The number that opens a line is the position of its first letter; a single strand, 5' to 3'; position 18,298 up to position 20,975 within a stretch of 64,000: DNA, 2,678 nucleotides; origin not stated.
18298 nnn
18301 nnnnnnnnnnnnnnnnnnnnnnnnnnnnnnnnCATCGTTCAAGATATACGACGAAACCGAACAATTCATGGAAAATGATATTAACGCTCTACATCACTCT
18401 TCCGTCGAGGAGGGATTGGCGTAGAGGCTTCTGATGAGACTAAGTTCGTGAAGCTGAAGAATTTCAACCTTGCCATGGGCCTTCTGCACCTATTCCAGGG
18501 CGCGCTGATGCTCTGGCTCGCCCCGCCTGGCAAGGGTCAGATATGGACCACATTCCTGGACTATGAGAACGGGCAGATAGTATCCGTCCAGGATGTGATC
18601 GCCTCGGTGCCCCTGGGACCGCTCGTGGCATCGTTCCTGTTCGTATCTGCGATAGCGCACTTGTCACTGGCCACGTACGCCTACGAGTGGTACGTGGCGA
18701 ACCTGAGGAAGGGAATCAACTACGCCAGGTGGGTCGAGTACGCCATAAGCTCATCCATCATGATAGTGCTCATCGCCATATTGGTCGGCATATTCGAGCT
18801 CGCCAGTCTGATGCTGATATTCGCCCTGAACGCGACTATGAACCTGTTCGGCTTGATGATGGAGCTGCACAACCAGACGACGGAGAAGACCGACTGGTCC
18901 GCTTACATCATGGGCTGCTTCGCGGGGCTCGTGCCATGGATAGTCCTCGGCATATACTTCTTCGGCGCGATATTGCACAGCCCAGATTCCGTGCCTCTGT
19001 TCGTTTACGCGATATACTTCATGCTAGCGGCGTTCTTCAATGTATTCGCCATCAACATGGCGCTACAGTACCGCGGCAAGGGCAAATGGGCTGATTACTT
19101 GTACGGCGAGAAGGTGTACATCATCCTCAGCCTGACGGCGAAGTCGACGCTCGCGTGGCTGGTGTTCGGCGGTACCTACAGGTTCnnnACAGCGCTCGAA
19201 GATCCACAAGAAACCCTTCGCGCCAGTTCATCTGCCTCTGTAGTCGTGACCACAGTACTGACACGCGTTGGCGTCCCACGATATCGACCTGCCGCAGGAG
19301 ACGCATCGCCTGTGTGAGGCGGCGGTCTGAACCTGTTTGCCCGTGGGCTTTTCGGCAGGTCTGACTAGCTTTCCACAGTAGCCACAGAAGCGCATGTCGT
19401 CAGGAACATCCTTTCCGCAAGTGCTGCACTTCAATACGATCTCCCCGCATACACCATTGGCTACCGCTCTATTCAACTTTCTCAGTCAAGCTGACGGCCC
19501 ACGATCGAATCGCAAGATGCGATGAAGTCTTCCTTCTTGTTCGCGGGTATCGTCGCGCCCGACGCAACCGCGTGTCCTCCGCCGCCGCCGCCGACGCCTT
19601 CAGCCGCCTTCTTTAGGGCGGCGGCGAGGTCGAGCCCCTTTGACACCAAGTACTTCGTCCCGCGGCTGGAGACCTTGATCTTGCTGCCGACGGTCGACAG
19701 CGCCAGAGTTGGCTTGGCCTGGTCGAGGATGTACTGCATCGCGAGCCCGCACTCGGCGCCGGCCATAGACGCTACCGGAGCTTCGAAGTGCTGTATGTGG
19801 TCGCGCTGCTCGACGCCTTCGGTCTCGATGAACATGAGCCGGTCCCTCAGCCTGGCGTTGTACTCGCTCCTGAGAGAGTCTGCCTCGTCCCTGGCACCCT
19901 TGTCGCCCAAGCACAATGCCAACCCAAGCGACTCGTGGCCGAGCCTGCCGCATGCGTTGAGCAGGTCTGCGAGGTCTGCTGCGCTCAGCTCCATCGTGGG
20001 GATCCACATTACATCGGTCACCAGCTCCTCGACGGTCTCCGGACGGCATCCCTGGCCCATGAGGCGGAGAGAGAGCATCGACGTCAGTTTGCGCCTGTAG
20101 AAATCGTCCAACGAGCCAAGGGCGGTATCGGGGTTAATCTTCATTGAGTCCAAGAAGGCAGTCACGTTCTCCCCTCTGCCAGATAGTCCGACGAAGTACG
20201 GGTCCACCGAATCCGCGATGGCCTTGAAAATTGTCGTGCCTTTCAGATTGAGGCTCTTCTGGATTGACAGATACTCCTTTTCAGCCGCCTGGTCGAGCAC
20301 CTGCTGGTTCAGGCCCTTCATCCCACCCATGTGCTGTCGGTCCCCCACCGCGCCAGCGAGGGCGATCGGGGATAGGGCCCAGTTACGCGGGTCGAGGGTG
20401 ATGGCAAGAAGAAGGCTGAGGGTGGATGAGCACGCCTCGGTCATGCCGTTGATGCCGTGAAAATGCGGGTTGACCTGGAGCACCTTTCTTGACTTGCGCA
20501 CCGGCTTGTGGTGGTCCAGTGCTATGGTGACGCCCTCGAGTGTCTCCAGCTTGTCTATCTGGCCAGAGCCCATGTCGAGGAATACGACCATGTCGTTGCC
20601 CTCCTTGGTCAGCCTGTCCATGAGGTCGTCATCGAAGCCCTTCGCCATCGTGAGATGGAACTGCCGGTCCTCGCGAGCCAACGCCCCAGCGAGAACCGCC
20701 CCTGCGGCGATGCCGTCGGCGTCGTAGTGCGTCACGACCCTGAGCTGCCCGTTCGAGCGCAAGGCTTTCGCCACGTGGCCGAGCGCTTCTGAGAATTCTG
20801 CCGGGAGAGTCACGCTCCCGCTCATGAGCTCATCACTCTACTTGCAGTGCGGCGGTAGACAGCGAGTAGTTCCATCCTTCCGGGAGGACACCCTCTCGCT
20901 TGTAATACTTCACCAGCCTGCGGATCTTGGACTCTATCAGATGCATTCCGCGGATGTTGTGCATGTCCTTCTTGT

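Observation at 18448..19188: Heliorhodopsin gene embedded between housekeeping genes, with no retinal-synthesis genes nearby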

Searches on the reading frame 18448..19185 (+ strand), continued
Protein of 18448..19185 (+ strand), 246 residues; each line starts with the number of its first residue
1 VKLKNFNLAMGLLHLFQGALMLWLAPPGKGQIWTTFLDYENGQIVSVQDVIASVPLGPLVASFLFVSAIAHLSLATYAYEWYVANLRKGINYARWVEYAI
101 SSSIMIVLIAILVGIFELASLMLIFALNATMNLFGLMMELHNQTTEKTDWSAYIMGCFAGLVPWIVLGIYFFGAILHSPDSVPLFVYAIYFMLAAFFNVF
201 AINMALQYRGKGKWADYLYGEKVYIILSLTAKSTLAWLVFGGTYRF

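Call 42: fold_search(model_id=the predicted structure, library=pdb)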
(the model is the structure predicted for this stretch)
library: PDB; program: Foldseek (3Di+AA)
matches with E <= 10: 339; with E <= 0.001: 10
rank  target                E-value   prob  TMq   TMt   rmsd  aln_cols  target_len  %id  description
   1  6is6                  1.2e-18  1.00  0.85  0.84   2.7       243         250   52  Crystal structure of Thermoplasmatales archaeon heliorhodopsin (released 2019-09-25)
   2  7u55                  5.0e-18  1.00  0.84  0.85   2.9       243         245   52  Crystal structure of Thermoplasmatales archaeon heliorhodopsin at pH 4.5 (released 2022-09-07)
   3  7clj                  7.4e-18  1.00  0.85  0.84   2.7       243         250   52  Crystal structure of Thermoplasmatales archaeon heliorhodopsin E108D mutant (released 2020-09-02)
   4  6su3_A                3.6e-14  1.00  0.81  0.78   3.5       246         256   44  Crystal structure of the 48C12 heliorhodopsin in the violet form at pH 8.8 (released 2019-12-11)
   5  9ljj_A                7.7e-14  1.00  0.82  0.80   3.4       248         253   44  cryo-EM structure of a nanobody bound heliorhodopsin (released 2025-02-12)
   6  6su4_A                9.3e-14  1.00  0.81  0.79   3.5       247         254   43  Crystal structure of the 48C12 heliorhodopsin in the blue form at pH 4.3 (released 2019-12-11)
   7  6su3_X                1.1e-13  1.00  0.81  0.78   3.5       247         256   43  Crystal structure of the 48C12 heliorhodopsin in the violet form at pH 8.8 (released 2019-12-11)
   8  6su4_X                1.1e-13  1.00  0.81  0.79   3.4       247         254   43  Crystal structure of the 48C12 heliorhodopsin in the blue form at pH 4.3 (released 2019-12-11)
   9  6uh3_A                1.4e-13  1.00  0.81  0.81   3.4       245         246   42  Crystal structure of bacterial heliorhodopsin 48C12 (released 2019-12-04)
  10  6uh3_B                2.4e-13  1.00  0.80  0.81   3.6       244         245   42  Crystal structure of bacterial heliorhodopsin 48C12 (released 2019-12-04)
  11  9cdc                  1.3e-03  1.00  0.66  0.67   7.9       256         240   14  Kalium channelrhodopsin 1 C110A mutant from Hyphochytrium catenoides, Dark State (released 2025-02-19)
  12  8zaq_C                2.4e-03  1.00  0.66  0.64   6.7       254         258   12  ExoC110T class 2 channelrhodopsin (released 2024-09-04)
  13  8zap_B                2.6e-03  1.00  0.67  0.64   6.6       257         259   13  ExoC110T class 1 channelrhodopsin (released 2024-09-04)
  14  8gi8                  3.0e-03  1.00  0.65  0.66   7.7       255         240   14  Kalium channelrhodopsin 1 from Hyphochytrium catenoides (HcKCR1) embedded in peptidisc (released 2023-07-26)
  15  6lm1_A                3.1e-03  1.00  0.64  0.68   4.2       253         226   13  The crystal structure of cyanorhodopsin (CyR) N4075R from cyanobacteria Tolypothrix sp. NIES-4075 (released 2020-10-21)
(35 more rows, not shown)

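Call 48: search_protein_families(library=ncbifam, proteins=[window:18448-19185:+], max_evalue=0.001)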
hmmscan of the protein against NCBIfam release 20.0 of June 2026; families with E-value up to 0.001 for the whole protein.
window:18448-19185:+ (246 aa): 1 family
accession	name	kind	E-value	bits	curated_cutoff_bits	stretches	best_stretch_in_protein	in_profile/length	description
NF038020.1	HeR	equivalog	7.8e-97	323.6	100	1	3-243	1-243/244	heliorhodopsin HeR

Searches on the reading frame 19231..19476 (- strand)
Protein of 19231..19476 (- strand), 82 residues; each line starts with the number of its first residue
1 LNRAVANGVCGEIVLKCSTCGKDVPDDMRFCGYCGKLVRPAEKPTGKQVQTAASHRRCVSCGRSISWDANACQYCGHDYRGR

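Call 17: search_protein_families(library=pfam, proteins=[window:19231-19476:-], max_evalue=0.01)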
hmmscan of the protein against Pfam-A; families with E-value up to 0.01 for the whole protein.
window:19231-19476:- (82 aa): 9 families
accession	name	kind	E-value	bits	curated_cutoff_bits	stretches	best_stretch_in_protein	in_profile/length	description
PF12773.13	DZR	-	1.9e-15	57.2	27.3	2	17-76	1-45/45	Double zinc ribbon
PF13248.11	Zn_ribbon_3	-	1.6e-11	43.7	27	2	55-78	2-25/26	zinc-ribbon domain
PF13240.11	Zn_Ribbon_1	-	2.8e-11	43.3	25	2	16-36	1-21/23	zinc-ribbon domain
PF24460.1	DUF7575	-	4.5e-07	29.5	28.5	1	16-35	5-24/28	Domain of unknown function (DUF7575)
PF10571.15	UPF0547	-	1.1e-06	29.1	29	1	57-79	2-24/26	Uncharacterised protein family UPF0547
PF17032.10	Zn_ribbon_15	-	1.8e-06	29.1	28.9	1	14-35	52-73/73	zinc-ribbon family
PF09889.16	DUF2116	-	3.3e-05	24.2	26.8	1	54-80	2-29/59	Probable treble clef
PF18912.6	DZR_2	-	0.00018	21.7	27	0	16-45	9-38/56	Double zinc ribbon domain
PF01155.25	HypA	-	0.0093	16.4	28.9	0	13-37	69-95/112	Hydrogenase/urease nickel incorporation, metallochaperone, hypA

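Call 48: search_protein_families(library=ncbifam, proteins=[window:19231-19434:-], max_evalue=0.001)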
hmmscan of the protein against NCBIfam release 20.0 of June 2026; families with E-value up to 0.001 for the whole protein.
window:19231-19434:- (68 aa): 0 families

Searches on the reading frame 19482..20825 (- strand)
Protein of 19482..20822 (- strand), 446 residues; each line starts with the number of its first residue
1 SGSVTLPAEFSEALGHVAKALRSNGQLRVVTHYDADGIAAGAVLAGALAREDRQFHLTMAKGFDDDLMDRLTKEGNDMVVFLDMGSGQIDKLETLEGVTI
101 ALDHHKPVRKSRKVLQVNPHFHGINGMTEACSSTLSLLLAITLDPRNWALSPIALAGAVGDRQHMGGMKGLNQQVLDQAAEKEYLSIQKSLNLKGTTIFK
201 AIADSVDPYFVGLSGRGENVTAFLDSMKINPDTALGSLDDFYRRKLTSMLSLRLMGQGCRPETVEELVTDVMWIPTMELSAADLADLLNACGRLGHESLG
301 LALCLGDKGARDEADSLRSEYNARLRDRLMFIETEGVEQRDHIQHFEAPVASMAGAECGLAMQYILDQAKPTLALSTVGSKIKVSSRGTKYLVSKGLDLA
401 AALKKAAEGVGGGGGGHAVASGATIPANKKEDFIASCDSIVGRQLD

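Call 32: find_related_loci(query=window:19482-20822:-, collection=metagenome_contigs, flank=6000)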
Query window:19482-20822:- (446 aa) in metagenome_contigs; peptide patterns used: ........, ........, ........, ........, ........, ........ (x = any residue, [..] = any of these).
100 stretches matched a pattern; 67 encode a relative of the query (tblastn E <= 1e-3); 67 distinct loci.
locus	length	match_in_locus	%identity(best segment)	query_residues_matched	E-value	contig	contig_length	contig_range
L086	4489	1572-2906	91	1-445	0e+0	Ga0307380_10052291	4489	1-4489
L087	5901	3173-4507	67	1-445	0e+0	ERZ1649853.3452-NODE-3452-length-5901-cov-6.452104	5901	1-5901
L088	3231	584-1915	67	2-445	0e+0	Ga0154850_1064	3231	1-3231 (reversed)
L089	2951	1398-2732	65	1-445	0e+0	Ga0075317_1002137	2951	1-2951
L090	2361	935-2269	66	1-445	0e+0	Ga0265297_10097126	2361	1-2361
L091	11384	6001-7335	66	1-445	0e+0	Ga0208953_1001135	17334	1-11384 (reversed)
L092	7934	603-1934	66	2-445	0e+0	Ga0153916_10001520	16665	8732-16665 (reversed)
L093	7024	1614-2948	69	1-445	0e+0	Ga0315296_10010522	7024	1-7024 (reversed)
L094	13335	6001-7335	67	1-445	0e+0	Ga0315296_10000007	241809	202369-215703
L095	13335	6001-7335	65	1-445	0e+0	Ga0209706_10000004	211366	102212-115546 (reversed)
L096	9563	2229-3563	65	1-445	0e+0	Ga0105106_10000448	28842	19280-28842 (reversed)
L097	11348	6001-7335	66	1-445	0e+0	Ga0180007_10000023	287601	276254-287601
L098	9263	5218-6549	66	2-445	0e+0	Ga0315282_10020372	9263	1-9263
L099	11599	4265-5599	64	1-445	0e+0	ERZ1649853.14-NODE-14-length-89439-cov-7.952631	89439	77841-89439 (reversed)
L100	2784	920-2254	67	1-445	0e+0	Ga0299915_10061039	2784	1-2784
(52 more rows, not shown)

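Call 48: search_protein_families(library=ncbifam, proteins=[window:19485-20825:-], max_evalue=0.001)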
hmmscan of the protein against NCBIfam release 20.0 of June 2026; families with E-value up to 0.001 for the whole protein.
window:19485-20825:- (447 aa): 5 families
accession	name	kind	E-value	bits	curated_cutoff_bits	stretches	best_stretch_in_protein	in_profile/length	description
NF053576.1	RecJ_archaeal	equivalog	1e-112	377.3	360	1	18-445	4-452/452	RecJ family nuclease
NF053575.1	GAN_nuclease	exception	1.1e-67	228.6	850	1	27-445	26-467/467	GINS-associated RecJ family nuclease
NF040701.1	RecJ_Meth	equivalog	1.7e-58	198.5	550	2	25-198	7-184/449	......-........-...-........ exonuclease RecJ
TIGR00644.1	recJ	equivalog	2.4e-15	55.8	396.9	1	11-123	40-162/546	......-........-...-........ exonuclease RecJ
NF008290.0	PRK11070.1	equivalog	0.00043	18.9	900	0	286-447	288-458/577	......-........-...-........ exonuclease RecJ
